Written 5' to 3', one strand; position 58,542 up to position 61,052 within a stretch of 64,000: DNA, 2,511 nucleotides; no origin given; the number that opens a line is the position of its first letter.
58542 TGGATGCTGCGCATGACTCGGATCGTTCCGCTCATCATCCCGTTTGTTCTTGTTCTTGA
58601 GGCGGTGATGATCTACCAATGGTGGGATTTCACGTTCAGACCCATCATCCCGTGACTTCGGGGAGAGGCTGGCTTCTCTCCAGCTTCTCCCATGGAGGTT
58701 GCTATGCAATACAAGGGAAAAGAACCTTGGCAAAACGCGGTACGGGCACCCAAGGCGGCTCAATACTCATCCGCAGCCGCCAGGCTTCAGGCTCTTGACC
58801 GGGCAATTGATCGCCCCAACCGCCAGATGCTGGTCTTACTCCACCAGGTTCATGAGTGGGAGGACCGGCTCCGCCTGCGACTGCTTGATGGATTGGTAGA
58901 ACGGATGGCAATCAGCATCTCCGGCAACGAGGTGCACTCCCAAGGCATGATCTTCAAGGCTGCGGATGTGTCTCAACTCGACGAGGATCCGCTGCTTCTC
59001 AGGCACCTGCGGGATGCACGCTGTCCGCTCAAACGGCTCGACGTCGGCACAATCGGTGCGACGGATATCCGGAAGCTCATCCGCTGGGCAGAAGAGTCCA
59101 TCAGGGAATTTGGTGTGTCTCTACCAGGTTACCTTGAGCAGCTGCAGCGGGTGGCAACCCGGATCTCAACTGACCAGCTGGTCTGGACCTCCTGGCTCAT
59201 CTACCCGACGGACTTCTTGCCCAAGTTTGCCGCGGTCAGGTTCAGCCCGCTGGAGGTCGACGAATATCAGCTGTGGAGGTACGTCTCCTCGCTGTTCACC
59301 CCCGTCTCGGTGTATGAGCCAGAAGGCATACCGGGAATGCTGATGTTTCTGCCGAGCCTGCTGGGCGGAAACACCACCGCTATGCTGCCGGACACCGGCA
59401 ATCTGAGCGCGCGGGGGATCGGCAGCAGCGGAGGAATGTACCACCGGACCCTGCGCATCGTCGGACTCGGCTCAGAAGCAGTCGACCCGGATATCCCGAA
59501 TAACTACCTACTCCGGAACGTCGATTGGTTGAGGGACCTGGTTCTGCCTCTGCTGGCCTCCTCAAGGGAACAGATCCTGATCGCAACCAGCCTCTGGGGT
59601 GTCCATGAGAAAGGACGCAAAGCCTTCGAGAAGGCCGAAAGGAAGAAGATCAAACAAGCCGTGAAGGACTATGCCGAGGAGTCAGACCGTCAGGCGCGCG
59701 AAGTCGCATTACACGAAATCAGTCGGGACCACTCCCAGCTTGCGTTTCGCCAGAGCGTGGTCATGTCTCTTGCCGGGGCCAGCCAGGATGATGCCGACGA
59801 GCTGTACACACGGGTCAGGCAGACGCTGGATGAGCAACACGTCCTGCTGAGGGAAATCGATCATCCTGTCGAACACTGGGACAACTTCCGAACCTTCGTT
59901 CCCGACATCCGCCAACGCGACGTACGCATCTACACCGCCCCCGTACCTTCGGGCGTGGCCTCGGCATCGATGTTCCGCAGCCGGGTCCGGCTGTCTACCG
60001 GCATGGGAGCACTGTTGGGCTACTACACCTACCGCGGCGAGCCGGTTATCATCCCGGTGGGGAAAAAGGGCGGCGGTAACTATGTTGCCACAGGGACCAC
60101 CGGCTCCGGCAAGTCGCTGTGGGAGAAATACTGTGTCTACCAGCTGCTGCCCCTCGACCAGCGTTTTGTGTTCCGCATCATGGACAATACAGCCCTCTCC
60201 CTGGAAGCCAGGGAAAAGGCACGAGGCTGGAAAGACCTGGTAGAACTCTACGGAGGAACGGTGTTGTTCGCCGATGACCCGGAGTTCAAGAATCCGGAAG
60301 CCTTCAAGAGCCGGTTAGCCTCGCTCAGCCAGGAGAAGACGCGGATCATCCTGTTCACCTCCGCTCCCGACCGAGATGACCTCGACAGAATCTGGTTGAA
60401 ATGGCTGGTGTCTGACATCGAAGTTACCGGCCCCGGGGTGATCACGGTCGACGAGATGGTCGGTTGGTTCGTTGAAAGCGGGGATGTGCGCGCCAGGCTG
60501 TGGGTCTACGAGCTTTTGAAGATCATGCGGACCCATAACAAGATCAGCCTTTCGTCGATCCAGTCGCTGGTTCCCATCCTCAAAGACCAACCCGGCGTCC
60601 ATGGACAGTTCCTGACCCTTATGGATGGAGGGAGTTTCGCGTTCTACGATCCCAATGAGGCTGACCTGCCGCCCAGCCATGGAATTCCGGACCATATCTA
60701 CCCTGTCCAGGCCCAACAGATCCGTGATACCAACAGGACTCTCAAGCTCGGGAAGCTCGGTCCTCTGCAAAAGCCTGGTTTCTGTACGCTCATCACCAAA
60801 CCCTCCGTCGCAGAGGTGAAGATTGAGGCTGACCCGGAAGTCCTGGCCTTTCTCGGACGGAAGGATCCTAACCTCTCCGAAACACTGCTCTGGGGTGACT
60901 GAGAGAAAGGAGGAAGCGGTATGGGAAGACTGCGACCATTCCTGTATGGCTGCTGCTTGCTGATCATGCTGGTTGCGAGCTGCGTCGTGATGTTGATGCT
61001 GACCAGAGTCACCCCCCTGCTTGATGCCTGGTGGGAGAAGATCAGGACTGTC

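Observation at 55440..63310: Compositionally foreign ~7.9 kb island encoding a minimal monoderm-type type-IV-secretion-like module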

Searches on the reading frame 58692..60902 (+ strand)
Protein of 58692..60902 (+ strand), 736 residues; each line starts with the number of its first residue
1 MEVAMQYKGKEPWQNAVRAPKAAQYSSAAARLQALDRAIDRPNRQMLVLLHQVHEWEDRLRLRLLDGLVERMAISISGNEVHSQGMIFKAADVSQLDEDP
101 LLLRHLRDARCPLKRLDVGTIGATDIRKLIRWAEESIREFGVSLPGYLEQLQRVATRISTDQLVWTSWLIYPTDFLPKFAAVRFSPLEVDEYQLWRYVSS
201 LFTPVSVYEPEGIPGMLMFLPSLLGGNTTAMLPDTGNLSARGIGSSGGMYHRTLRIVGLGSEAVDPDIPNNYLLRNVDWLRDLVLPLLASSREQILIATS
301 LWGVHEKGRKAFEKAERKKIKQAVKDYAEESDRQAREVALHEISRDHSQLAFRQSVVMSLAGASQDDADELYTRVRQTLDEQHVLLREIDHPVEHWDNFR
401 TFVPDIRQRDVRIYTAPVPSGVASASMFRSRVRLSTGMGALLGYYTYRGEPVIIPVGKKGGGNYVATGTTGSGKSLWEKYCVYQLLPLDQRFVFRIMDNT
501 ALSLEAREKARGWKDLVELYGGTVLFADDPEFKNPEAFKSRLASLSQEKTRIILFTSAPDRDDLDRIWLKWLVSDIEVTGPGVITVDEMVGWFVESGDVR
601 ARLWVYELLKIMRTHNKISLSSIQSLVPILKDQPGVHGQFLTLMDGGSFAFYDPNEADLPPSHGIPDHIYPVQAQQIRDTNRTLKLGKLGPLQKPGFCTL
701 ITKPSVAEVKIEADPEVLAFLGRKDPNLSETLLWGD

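Call 4: search_protein_families(library=pfam, proteins=[window:58692-60902:+], max_evalue=0.1)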
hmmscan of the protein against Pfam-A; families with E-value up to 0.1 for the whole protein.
window:58692-60902:+ (736 aa): 1 family
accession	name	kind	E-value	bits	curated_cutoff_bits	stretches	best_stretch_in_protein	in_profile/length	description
PF13401.12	AAA_22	-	0.015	16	27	0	460-589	4-93/130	AAA domain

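Call 11: search_protein_families(library=phrogs, proteins=[window:58692-60902:+], max_evalue=0.1)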
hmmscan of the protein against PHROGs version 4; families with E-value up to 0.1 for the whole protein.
window:58692-60902:+ (736 aa): 1 family
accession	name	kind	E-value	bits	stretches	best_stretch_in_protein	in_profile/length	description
phrog_28412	-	unknown function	0.034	13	1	318-388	1120-1190/1244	-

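Call 12: search_protein_families(library=ncbifam, proteins=[window:58692-60902:+], max_evalue=0.1)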
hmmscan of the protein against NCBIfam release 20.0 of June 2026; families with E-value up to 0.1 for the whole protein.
window:58692-60902:+ (736 aa): 1 family
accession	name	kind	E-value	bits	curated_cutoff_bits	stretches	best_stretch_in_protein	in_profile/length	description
NF009419.0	PRK12784.1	equivalog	0.062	13.4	135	0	53-79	27-53/84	hypothetical protein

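Call 14: search_solved_structures(query=window:58692-60902:+, max_evalue=10, show_alignments=2)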
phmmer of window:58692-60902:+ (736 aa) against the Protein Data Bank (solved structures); distinct sequences matched with E-value up to 10: 3.
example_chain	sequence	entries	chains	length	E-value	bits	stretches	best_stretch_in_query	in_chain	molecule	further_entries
4tl9_A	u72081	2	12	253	0.56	11.6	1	461-529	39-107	Circadian clock protein kinase KaiC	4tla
7x1y_A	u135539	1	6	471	1.7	10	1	461-529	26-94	Circadian clock oscillator protein KaiC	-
7x1z_A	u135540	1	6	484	1.7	10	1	461-529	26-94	Circadian clock oscillator protein KaiC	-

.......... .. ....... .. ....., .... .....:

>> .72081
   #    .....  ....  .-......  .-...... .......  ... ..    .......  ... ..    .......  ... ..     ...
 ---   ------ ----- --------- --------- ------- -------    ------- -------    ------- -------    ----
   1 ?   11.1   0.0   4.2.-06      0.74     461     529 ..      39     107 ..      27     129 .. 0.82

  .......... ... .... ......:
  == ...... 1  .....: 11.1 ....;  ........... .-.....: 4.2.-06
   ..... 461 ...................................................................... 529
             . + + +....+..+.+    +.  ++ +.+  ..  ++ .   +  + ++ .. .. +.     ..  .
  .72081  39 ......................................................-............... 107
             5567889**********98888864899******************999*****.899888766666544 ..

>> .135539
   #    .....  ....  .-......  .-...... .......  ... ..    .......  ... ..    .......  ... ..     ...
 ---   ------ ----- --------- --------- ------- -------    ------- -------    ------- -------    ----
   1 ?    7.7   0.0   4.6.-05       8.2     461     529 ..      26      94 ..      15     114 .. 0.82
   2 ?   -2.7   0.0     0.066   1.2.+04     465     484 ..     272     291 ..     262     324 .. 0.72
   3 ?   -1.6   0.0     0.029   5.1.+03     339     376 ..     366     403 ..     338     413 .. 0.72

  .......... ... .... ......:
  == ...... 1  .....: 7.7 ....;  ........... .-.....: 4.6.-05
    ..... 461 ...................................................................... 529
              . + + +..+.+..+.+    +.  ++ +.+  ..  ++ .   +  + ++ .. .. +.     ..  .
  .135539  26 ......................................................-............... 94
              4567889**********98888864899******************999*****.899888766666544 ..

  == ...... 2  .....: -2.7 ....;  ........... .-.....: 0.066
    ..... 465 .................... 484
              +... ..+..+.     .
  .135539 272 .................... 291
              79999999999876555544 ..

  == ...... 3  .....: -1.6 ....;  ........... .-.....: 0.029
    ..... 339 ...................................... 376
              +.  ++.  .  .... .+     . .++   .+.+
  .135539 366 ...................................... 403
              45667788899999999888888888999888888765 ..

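Call 15: find_homologous_proteins(query=window:58692-60902:+, max_evalue=0.001)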
Query window:58692-60902:+ (736 aa): 2 proteins with E <= 0.001 among 8000 candidates.
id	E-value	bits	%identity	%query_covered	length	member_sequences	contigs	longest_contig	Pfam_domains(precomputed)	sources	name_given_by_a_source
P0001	0.0e+0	1681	100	100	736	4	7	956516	-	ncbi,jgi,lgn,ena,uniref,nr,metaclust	ncbi:MAG: hypothetical protein A2786_02915 [Candidatus Chisholmbacteria bacterium RIFCSPHIGHO2_01_FU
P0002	0.0e+0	1022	62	98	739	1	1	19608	-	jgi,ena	-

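Call 17: find_encoding_contigs(protein=P0002, flank=10000, max_places=6)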
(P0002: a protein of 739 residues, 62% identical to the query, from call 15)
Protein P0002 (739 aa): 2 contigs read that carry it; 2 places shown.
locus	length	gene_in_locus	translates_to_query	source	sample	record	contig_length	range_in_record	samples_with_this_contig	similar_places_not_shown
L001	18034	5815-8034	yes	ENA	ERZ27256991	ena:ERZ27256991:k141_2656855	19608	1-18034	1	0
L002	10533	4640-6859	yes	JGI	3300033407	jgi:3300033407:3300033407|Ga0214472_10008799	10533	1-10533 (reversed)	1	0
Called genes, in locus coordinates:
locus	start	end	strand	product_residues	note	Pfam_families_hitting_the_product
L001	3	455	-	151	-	?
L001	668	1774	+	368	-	-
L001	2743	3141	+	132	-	-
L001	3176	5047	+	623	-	-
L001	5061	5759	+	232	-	-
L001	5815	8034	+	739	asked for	-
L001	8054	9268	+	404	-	PF01551:Peptidase_M23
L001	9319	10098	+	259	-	-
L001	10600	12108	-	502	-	-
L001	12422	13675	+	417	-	PF01145:Band_7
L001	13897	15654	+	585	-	PF07973:tRNA_SAD, PF00587:tRNA-synt_2b, PF03129:HGTP_anticodon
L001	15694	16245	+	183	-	PF05198:IF3_N, PF00707:IF3_C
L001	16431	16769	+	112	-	PF00453:Ribosomal_L20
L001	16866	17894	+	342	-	PF02912:Phe_tRNA-synt_N, PF01409:tRNA-synt_2d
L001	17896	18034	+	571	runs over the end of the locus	?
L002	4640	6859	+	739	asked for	-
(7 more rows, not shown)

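Call 26: search_protein_families(library=pfam, proteins=[L001:10600-12108:-, L001:668-1774:+, L001:12422-13675:+], max_evalue=0.1)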
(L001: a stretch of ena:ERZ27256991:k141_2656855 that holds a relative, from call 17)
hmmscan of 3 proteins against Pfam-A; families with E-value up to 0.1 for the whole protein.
L001:10600-12108:- (502 aa): 0 families

L001:668-1774:+ (368 aa): 0 families

L001:12422-13675:+ (417 aa): 1 family
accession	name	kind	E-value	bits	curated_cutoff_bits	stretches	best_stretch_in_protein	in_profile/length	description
PF01145.31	Band_7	-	1.4e-26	94.1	23.6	1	169-341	2-176/176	SPFH domain / Band 7 family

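Call 28: search_protein_representatives(protein=window:58692-60902:+)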
Query: 736 residues. Proteins with E-value up to 0.001 (for the whole library): 16; up to 1e-10: 11; up to 1e-30: 7. The best 16 are listed.
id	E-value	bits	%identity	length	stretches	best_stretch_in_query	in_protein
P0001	0.0e+00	1681.0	100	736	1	1-736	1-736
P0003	1.2e-128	446.8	38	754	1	38-734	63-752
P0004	1.9e-122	426.4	40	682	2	328-735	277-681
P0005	6.0e-100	352.0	37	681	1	83-735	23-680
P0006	5.2e-65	236.5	30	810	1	47-735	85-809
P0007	7.1e-53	196.4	40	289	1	442-735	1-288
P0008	6.9e-42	160.1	64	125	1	612-736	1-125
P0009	4.0e-28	114.5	31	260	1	484-732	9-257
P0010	4.2e-16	74.8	25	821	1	91-725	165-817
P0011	1.2e-15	73.3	27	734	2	280-723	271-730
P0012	3.4e-11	58.6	26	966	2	156-577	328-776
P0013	2.6e-10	55.7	26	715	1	275-645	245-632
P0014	5.2e-09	51.4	27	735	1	421-726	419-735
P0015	1.9e-05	39.6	24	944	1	336-700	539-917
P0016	1.4e-04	36.7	24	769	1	349-639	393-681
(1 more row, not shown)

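Call 29: search_protein_families(library=pfam, proteins=[P0003, P0004, P0005, P0006, P0010, P0011, P0012, P0013, P0014, P0015], max_evalue=0.1)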
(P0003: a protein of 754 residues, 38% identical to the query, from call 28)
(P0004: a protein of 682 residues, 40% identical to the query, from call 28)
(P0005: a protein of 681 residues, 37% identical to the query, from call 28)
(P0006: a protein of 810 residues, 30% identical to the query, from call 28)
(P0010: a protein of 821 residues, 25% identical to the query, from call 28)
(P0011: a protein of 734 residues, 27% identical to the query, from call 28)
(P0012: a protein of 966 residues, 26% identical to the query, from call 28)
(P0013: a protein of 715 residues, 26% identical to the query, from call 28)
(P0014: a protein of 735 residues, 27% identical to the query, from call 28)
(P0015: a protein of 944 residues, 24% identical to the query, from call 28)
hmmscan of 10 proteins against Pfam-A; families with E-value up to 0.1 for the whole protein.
P0003 (754 aa): 1 family
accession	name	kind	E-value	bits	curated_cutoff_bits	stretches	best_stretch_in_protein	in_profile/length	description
PF13401.12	AAA_22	-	0.071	13.9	27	0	476-605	7-95/130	AAA domain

P0004 (682 aa): 5 families
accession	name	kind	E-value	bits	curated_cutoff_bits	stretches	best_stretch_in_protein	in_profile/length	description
PF25199.1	nSTAND_NTPase5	-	0.00065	20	34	1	408-456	44-92/145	Novel STAND NTPase 5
PF24389.1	ORC-CDC6-like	-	0.012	14.8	27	1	406-430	33-57/571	ORC-CDC6-like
PF01580.24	FtsK_SpoIIIE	-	0.062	13.2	24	0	406-431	40-65/221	FtsK/SpoIIIE family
PF01637.24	ATPase_2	-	0.065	13.5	33.2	0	408-501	23-114/225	ATPase domain predominantly from Archaea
PF01935.23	DUF87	-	0.077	13.5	23.2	0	411-431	29-49/220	Helicase HerA, central domain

P0005 (681 aa): 4 families
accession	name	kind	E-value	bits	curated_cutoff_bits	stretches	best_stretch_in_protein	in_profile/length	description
PF25199.1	nSTAND_NTPase5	-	0.01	16.1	34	1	411-454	44-86/145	Novel STAND NTPase 5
PF13481.12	AAA_25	-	0.021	14.9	27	0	404-536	29-154/195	AAA domain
PF00004.35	AAA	-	0.033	15.1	21.2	0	412-479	2-68/131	ATPase family associated with various cellular activities (AAA)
PF13401.12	AAA_22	-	0.063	14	27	0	409-534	6-93/130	AAA domain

P0006 (810 aa): 0 families

P0010 (821 aa): 2 families
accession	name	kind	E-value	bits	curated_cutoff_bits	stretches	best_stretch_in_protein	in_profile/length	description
PF01121.26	CoaE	-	0.086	13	27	0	538-567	2-32/180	Dephospho-CoA kinase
PF24699.1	DUF7663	-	0.093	12.7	27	0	618-695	14-90/225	Domain of unknown function (DUF7663)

P0011 (734 aa): 0 families

P0012 (966 aa): 1 family
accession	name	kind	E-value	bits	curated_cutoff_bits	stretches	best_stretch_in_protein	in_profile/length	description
PF09141.16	Talin_middle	-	0.084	13.3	25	0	434-546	27-138/161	Talin, middle domain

P0013 (715 aa): 2 families
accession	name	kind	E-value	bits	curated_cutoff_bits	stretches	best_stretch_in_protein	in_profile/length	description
PF13555.12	AAA_29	-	0.033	14.4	27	0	437-455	24-42/61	P-loop containing region of AAA domain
PF25199.1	nSTAND_NTPase5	-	0.04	14.2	34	0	436-473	42-78/145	Novel STAND NTPase 5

P0014 (735 aa): 1 family
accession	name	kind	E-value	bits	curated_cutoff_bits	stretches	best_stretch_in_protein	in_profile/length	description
PF24905.1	TTC3_9th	-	0.094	12.9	27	0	106-130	17-41/60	TTC3, helical domain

P0015 (944 aa): 0 families

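Call 31: search_solved_structures(query=A1, max_evalue=10, show_alignments=2)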
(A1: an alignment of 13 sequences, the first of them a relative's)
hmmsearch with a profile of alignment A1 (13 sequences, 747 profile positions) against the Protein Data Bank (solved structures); distinct sequences matched with E-value up to 10: 49.
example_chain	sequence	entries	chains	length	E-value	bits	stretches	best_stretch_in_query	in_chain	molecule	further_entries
9njf_Y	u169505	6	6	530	3.2e-05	25.6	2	439-495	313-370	Probable ATP-binding protein YbiT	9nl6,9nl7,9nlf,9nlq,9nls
6r84_A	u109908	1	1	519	0.0005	21.7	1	467-513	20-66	ABC transporter ATP-binding protein ARB1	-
3ux8_A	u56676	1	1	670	0.013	17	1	467-497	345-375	Excinuclease ABC, A subunit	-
7ahc_D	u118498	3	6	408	0.015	16.8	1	449-516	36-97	ABC-type proline/glycine betaine transport system ATPase component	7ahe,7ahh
7ahd_C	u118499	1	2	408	0.015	16.7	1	449-516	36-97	ABC-type proline/glycine betaine transport system ATPase component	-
6e11_1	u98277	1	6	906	0.022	16.2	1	15-98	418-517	Heat shock protein 101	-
6e10_1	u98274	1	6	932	0.022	16.2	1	15-98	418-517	Heat shock protein 101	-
2r6f_A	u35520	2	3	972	0.028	15.9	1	467-497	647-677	Excinuclease ABC subunit A | Excinuclease ABC, A subunit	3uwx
5it5_F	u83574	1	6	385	0.032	15.7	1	448-487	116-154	ATP binding motif-containing protein PilF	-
5zlu_EE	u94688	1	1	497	0.032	15.7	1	462-491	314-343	Macrolide efflux protein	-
5oiu_A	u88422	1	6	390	0.032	15.7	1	448-487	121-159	Type IV pilus assembly protein PilF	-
6ejf_A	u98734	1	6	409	0.035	15.6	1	448-487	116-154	Type IV pilus assembly protein PilF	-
9nlj_U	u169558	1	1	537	0.068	14.6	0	388-494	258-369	Uup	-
6f8l_G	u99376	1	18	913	0.096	14.1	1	448-487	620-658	Type IV pilus assembly protein PilF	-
2ghi_A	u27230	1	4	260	0.1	14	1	465-490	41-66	transport protein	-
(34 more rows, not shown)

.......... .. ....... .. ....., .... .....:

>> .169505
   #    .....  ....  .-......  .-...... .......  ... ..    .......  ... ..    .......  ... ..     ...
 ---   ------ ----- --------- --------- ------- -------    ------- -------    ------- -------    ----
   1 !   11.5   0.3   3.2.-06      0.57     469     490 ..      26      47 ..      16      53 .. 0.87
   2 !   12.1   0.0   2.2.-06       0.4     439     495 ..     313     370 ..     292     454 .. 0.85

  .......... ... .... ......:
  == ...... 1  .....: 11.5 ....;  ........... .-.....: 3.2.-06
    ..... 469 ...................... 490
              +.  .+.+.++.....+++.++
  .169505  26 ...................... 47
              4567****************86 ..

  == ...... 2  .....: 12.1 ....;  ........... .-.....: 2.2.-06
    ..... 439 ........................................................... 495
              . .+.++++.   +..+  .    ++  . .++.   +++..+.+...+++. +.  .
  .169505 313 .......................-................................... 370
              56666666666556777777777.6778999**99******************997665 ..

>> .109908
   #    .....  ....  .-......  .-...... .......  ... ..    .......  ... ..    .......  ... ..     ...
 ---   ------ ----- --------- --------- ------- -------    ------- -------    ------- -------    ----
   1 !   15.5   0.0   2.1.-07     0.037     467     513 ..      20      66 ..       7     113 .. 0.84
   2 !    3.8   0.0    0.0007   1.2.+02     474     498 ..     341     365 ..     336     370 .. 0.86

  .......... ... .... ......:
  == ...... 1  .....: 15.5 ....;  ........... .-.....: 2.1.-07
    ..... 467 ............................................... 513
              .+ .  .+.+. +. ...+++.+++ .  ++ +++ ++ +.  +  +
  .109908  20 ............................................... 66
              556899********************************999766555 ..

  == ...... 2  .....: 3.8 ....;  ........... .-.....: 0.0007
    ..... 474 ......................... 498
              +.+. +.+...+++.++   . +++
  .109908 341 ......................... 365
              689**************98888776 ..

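Call 38: find_related_loci(query=A2, collection=genome_contigs, flank=10000)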
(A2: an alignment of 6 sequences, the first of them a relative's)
Query A2 (736 aa) in genome_contigs; peptide patterns used: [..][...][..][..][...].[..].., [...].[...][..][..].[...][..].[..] (x = any residue, [..] = any of these).
113 stretches matched a pattern; 1 encode a relative of the query (tblastn E <= 1e-3); 1 distinct loci.
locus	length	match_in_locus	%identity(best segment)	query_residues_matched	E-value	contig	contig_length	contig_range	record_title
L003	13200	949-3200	37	32-735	5e-131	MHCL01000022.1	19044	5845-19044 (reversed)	MAG: Candidatus Chisholmbacteria bacterium RIFCSPLOWO2_01_FULL_49_14 rifcsplowo2_01_scaffold_6200, whole genome shotgun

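Call 39: find_related_loci(query=A2, collection=viral_contigs, flank=10000)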
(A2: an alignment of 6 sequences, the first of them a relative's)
Query A2 (736 aa) in viral_contigs; peptide patterns used: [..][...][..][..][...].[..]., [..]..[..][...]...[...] (x = any residue, [..] = any of these).
88 stretches matched a pattern, but none encodes a relative of the query by tblastn (E <= 1e-3).

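Call 44: find_related_loci(query=A2, collection=metagenome_contigs, flank=10000)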
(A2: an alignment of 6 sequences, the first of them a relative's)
Query A2 (736 aa) in metagenome_contigs; peptide patterns used: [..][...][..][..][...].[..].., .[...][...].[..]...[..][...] (x = any residue, [..] = any of these).
600 stretches matched a pattern (row limit reached: there are more); 1 encode a relative of the query (tblastn E <= 1e-3); 1 distinct loci.
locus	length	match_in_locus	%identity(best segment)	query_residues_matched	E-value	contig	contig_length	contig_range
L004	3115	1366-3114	55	1-580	0e+0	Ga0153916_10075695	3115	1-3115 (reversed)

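Call 45: find_encoding_contigs(protein=P0003, flank=10000, max_places=4)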
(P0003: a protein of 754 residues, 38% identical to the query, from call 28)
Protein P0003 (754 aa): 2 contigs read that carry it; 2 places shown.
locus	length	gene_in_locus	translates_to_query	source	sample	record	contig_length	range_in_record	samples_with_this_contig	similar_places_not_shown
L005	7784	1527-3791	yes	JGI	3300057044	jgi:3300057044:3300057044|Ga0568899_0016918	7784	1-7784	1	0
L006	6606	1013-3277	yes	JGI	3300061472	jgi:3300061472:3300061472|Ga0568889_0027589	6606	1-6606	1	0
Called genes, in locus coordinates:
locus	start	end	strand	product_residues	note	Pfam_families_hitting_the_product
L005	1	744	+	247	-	?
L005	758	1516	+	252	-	-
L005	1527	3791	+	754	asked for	-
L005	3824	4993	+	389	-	PF01551:Peptidase_M23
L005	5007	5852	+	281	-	-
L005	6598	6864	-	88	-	-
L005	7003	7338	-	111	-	-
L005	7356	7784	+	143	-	?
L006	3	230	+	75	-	?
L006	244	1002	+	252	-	-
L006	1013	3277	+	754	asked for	-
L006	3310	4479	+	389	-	PF01551:Peptidase_M23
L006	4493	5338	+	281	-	-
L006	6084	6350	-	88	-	-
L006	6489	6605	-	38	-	?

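Call 46: find_encoding_contigs(protein=P0005, flank=10000, max_places=4)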
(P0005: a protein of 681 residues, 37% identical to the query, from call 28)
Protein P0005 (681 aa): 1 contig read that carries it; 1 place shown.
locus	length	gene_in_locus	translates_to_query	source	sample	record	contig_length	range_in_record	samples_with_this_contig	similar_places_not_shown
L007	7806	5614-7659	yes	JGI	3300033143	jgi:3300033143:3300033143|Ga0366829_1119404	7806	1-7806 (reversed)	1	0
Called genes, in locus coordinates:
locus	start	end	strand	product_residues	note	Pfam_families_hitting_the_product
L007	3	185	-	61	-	?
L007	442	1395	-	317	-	PF01145:Band_7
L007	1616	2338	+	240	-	-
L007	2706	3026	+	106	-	-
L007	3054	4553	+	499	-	-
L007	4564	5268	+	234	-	-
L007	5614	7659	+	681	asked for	-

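Call 47: find_encoding_contigs(protein=P0006, flank=10000, max_places=4)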
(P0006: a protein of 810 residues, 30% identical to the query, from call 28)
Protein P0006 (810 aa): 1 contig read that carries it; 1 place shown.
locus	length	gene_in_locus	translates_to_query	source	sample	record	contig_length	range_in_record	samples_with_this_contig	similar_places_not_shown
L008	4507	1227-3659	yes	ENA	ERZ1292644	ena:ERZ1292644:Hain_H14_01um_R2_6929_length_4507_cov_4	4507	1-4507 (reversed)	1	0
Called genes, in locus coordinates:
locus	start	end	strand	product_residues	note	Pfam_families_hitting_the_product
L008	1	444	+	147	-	?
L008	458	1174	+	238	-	-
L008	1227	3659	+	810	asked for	-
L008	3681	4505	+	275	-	?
